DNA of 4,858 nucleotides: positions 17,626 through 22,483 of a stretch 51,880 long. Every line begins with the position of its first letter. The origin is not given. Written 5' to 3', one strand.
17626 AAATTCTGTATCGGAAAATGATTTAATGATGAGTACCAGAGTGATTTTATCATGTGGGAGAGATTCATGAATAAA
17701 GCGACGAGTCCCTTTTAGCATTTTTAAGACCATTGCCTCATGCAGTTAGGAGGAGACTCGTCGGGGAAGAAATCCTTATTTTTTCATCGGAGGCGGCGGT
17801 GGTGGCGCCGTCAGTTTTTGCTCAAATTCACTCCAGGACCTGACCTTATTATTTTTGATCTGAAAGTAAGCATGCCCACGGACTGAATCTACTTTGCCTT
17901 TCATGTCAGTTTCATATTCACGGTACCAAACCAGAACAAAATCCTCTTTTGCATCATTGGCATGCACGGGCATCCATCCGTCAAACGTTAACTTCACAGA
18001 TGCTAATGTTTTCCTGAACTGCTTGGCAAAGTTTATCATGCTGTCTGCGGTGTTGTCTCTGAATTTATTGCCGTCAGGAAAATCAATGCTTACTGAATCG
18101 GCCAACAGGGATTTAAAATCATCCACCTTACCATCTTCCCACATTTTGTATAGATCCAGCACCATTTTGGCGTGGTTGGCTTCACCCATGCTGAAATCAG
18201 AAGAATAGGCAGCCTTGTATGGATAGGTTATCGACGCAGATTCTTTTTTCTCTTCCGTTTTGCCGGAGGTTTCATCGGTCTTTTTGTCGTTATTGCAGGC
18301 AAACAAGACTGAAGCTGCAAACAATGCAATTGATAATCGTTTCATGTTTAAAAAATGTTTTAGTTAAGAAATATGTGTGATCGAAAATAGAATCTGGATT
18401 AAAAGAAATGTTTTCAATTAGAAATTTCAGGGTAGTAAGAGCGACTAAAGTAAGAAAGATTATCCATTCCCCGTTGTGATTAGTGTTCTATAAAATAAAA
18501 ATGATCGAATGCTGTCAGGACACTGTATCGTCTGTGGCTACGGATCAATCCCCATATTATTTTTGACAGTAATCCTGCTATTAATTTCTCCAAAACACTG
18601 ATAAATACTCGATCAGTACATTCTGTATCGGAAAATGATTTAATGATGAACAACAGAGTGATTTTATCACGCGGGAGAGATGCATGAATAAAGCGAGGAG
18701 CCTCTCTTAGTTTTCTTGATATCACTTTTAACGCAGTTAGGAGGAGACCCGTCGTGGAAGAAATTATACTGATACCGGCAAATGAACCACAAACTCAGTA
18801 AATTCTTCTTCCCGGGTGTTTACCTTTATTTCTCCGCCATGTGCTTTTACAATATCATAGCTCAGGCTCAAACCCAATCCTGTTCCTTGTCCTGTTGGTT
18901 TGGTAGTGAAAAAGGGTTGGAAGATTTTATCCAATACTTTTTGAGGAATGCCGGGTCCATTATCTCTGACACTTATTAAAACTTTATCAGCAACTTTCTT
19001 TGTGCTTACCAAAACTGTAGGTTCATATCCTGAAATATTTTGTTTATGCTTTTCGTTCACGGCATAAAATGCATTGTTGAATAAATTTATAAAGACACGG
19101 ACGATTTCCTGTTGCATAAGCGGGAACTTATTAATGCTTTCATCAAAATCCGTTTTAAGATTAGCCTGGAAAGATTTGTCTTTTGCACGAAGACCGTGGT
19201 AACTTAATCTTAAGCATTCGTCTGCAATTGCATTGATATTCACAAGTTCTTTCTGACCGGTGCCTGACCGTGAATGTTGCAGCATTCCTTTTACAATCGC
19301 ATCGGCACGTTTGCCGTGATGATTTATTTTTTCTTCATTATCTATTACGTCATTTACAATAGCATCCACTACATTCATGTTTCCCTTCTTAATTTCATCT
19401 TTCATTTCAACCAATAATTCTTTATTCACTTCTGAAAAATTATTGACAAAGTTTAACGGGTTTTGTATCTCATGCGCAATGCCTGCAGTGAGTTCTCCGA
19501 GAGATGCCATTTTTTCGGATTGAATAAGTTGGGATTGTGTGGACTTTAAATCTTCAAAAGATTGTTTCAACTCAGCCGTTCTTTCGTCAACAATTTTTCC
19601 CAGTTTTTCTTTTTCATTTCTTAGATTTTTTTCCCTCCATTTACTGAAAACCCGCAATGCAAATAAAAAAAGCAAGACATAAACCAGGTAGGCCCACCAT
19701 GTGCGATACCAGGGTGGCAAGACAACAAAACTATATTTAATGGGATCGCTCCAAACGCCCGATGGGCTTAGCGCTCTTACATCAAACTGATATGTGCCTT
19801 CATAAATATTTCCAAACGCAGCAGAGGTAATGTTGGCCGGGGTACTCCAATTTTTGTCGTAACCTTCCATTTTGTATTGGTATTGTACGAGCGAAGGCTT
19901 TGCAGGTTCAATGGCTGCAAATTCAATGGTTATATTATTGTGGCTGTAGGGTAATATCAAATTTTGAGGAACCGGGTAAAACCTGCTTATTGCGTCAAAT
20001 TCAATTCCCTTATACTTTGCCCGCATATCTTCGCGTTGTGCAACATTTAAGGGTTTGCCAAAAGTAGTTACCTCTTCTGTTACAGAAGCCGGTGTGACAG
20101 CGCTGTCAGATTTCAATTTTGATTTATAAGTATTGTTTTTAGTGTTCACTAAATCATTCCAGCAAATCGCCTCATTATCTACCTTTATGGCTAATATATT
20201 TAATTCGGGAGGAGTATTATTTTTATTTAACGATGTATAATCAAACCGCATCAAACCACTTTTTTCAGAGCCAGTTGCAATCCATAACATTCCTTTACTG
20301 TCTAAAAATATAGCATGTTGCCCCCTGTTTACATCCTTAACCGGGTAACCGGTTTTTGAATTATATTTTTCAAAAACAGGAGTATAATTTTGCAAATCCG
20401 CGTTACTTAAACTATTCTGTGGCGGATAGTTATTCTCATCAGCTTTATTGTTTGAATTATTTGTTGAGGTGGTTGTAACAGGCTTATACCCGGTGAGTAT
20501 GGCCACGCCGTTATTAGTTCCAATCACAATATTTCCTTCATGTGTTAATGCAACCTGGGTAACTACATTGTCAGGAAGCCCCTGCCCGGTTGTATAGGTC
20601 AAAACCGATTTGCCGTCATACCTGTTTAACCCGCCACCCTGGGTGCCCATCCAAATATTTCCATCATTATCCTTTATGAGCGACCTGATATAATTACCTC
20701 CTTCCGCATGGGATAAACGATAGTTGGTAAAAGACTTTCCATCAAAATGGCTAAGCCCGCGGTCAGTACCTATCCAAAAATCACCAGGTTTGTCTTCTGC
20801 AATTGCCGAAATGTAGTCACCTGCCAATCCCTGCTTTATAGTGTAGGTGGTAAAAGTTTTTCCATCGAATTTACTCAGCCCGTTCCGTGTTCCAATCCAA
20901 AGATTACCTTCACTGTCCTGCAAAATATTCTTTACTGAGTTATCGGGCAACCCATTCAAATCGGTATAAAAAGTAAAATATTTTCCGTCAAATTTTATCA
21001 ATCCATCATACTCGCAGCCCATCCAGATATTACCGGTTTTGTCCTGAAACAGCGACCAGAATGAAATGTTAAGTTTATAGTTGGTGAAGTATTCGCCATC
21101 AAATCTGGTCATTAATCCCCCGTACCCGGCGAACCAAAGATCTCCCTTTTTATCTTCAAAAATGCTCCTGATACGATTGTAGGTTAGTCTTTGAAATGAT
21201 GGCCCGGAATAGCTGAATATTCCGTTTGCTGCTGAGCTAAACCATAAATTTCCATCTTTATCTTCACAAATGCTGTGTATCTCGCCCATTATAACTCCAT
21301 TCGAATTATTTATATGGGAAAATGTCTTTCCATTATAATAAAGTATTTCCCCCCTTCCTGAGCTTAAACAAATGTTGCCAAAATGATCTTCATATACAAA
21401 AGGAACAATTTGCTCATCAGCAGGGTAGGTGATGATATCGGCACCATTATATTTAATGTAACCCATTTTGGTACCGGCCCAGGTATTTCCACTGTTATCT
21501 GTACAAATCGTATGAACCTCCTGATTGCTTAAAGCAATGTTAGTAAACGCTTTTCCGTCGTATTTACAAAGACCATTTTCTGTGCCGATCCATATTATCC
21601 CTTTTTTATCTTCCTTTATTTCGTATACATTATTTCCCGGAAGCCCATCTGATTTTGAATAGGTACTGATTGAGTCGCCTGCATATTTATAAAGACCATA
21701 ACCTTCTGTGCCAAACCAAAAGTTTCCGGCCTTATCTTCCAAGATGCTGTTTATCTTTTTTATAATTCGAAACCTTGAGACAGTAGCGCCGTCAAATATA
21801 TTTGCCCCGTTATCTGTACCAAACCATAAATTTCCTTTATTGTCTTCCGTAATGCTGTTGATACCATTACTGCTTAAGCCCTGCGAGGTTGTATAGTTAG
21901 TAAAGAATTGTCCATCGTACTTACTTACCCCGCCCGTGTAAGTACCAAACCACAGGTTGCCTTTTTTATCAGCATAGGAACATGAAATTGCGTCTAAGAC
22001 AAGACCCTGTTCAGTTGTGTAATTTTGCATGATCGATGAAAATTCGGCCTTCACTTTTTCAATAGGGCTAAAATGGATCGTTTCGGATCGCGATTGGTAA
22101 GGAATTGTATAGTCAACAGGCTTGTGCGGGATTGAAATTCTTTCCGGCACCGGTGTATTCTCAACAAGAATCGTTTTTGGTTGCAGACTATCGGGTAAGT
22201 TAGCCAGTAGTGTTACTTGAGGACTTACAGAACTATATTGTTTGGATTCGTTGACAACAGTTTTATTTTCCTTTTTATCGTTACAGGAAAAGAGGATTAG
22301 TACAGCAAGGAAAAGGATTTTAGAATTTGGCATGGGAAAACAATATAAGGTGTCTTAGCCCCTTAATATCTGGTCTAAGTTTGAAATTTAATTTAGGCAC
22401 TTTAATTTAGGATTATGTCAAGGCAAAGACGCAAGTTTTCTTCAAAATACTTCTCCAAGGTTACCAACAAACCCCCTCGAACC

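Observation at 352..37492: At least 13 same-strand copies of a modular repeat built on the last codons of mnmE split 37 kb into gene cassettes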

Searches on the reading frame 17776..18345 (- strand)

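Call 9: search_protein_families(library=pfam, proteins=[window:17776-18345:-], max_evalue=0.01)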
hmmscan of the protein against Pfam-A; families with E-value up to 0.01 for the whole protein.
window:17776-18345:- (189 aa): 1 family
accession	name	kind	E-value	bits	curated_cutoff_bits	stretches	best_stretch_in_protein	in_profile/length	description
PF12680.13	SnoaL_2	-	2.5e-05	25.3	27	1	63-170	2-101/102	SnoaL-like domain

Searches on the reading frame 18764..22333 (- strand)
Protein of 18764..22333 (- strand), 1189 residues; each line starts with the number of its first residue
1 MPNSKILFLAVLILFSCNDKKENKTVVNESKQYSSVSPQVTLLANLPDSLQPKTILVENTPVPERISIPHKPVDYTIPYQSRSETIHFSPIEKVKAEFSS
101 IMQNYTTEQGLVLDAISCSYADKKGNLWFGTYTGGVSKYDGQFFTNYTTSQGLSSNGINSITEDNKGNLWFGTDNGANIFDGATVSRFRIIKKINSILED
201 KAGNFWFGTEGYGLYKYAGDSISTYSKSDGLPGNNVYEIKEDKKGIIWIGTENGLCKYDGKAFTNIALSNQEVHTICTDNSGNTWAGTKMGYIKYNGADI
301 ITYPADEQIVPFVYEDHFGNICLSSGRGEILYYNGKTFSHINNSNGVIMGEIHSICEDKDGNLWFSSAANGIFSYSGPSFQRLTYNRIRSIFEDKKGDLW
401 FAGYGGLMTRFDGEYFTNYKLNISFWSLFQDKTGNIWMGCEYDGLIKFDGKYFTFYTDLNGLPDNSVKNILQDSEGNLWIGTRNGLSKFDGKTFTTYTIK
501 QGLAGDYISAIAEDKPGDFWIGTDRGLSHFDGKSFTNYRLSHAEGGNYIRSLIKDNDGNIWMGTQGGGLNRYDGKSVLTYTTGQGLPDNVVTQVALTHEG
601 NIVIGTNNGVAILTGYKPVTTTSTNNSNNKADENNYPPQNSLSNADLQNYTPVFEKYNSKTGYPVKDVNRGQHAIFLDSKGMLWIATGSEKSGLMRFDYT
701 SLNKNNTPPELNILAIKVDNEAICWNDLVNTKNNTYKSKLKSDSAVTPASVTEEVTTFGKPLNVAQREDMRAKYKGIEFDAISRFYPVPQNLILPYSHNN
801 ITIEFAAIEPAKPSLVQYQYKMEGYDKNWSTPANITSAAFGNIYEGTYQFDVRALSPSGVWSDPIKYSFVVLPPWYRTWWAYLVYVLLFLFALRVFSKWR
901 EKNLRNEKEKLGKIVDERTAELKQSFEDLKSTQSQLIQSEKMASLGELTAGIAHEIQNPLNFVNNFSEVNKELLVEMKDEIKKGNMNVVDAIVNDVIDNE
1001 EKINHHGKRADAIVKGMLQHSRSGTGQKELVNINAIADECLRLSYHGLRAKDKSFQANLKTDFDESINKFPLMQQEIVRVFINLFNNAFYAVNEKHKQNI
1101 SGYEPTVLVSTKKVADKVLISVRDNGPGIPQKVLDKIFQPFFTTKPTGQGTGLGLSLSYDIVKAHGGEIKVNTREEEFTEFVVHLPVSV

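Call 9: search_protein_families(library=pfam, proteins=[window:18764-22333:-], max_evalue=0.01)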
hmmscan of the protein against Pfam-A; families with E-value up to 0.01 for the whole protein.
window:18764-22333:- (1189 aa): 5 families
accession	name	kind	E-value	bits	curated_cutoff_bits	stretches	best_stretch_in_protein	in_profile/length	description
PF07494.17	Reg_prop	-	6.3e-69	219.4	20.4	8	461-484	1-24/24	Two component regulator propeller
PF02518.31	HATPase_c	-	9.4e-23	81.2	26.4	1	1075-1187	4-109/111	Histidine kinase-, DNA gyrase B-, and HSP90-like ATPase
PF07495.19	Y_Y_Y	-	2.3e-11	43.9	26.6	1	812-871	4-64/65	Y_Y_Y domain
PF14501.12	HATPase_c_5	-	1.9e-05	24.9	22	1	1074-1180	3-97/102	GHKL domain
PF00512.31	HisKA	-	0.00016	22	26.9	1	945-978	2-31/66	His Kinase A (phospho-acceptor) domain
